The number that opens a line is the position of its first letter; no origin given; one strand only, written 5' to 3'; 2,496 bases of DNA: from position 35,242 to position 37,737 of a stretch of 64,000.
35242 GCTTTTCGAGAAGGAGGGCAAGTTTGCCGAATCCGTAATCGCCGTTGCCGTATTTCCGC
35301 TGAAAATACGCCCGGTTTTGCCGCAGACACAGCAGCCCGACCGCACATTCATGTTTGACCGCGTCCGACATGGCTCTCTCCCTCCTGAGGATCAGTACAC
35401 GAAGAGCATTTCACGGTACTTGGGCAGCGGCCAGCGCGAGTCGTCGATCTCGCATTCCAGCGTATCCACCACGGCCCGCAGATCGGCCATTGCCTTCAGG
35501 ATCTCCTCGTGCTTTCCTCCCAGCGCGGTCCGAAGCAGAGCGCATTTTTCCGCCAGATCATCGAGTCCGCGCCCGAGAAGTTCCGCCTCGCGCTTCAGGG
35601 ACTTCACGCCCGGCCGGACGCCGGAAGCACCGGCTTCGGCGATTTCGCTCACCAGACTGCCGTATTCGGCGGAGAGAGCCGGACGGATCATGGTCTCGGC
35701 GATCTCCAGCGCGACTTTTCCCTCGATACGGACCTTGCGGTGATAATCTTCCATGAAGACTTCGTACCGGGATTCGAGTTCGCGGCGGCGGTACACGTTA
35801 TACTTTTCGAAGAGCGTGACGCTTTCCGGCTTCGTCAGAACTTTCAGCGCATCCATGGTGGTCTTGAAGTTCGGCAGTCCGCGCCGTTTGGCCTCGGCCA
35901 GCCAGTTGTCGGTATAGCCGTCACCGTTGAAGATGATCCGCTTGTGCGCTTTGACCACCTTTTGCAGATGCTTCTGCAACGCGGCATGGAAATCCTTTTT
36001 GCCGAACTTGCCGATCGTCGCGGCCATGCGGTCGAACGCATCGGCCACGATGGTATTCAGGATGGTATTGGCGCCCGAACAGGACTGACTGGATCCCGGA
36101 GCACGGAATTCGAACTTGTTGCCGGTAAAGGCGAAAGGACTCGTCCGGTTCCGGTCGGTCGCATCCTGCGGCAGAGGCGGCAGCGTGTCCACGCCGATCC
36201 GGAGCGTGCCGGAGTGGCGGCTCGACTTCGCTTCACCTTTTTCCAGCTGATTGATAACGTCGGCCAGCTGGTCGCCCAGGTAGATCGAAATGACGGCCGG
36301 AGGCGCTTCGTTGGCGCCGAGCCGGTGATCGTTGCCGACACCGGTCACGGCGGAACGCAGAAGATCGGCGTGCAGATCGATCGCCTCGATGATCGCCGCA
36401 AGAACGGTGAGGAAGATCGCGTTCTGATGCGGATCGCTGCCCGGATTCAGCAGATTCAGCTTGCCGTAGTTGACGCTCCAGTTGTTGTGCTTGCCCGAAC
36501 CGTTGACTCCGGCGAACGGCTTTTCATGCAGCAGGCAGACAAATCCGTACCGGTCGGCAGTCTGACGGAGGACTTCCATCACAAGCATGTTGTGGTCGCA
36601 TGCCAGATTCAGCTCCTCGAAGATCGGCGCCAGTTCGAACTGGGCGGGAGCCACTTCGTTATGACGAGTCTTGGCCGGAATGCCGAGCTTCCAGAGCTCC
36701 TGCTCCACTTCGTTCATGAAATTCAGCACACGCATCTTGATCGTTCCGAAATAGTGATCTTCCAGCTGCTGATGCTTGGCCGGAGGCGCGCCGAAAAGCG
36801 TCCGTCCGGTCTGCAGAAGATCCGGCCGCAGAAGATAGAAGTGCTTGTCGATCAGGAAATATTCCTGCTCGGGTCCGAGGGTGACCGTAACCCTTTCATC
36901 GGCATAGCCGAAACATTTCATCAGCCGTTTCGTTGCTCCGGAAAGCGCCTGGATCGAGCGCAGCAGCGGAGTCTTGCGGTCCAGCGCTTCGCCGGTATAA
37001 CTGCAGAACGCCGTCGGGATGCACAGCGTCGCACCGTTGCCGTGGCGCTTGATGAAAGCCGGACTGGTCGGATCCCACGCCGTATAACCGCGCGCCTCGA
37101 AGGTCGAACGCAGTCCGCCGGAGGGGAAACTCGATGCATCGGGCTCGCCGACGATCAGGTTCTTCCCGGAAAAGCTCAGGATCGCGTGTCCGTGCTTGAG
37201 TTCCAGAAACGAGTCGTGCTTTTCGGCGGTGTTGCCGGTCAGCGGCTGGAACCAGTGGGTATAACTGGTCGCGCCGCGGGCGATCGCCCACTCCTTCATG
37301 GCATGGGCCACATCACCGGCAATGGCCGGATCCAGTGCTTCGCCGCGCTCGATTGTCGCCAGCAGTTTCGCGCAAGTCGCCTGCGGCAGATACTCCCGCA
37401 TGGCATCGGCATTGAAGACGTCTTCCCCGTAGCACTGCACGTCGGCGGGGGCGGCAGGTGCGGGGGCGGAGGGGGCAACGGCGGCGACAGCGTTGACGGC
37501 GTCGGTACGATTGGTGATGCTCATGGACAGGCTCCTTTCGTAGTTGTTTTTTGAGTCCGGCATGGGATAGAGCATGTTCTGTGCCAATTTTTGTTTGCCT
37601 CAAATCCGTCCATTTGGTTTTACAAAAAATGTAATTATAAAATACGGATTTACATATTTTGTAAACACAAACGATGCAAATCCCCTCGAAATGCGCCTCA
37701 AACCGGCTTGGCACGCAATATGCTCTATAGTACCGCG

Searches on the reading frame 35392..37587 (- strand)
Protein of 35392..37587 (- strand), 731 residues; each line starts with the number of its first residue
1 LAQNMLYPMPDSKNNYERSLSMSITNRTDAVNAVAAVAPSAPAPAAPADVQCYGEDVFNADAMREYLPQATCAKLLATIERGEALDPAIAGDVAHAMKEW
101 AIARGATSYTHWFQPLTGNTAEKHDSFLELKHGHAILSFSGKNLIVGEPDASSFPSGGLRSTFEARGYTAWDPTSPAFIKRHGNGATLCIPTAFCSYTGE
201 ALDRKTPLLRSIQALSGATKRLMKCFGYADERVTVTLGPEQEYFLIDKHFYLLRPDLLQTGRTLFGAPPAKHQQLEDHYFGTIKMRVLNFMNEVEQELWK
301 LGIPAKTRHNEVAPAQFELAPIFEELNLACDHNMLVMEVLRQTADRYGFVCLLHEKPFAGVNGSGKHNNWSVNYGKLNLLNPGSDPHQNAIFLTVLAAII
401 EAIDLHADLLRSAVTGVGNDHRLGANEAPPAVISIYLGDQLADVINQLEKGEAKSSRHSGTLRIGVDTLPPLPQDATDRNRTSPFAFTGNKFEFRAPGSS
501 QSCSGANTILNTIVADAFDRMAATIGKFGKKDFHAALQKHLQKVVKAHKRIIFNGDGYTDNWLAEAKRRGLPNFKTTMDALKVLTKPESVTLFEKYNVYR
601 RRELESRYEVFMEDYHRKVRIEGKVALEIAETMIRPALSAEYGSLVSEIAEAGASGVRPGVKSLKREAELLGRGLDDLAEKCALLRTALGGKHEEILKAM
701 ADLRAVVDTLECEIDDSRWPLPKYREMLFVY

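Call 93: search_protein_families(library=pfam, proteins=[window:35392-37587:-], max_evalue=0.001)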
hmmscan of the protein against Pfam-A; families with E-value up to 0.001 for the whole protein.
window:35392-37587:- (731 aa): 3 families
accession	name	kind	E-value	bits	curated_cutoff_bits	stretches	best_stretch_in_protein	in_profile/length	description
PF12437.13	GSIII_N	-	2e-74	249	25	1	51-211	3-160/160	Glutamine synthetase type III N terminal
PF18318.6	Gln-synt_C-ter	-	1.8e-38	131.3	22.7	1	536-650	1-115/118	Glutamine synthetase C-terminal domain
PF00120.29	Gln-synt_C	-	2.5e-18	66.7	24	1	228-401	15-186/344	Glutamine synthetase, catalytic domain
